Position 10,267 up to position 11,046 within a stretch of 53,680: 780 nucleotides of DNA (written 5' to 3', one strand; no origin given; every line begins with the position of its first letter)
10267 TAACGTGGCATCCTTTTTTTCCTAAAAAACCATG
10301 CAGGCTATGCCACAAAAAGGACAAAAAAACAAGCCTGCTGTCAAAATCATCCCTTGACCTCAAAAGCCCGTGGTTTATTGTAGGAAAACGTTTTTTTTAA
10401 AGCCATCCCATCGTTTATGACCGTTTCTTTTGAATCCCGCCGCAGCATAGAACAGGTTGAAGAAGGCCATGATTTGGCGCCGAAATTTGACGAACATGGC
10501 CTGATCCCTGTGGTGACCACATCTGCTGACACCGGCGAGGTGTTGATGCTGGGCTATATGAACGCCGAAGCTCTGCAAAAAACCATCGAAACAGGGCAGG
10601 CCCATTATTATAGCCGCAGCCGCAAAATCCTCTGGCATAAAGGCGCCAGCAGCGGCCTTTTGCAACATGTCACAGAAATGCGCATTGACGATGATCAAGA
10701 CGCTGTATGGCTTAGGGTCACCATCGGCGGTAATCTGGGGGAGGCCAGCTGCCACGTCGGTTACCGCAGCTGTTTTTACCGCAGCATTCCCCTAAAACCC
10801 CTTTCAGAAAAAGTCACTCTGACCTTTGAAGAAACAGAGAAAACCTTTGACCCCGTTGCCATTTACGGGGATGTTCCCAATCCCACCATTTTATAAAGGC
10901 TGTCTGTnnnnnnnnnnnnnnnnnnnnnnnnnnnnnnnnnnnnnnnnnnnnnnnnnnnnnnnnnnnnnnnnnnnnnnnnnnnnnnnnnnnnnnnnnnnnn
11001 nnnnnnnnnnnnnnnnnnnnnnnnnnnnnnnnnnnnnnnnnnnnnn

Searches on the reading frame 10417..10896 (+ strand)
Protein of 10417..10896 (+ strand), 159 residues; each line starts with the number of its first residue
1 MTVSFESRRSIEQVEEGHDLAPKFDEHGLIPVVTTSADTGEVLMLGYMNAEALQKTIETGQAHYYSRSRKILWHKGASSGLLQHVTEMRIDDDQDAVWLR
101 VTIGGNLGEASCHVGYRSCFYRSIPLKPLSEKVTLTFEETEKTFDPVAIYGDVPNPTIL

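Call 75: search_protein_families(library=pfam, proteins=[window:10417-10896:+], max_evalue=0.00001)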
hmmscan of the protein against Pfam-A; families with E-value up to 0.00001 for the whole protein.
window:10417-10896:+ (159 aa): 1 family
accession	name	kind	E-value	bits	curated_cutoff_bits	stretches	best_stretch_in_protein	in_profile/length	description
PF01502.23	PRA-CH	-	3.9e-29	100.8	27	1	44-121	1-74/74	Phosphoribosyl-AMP cyclohydrolase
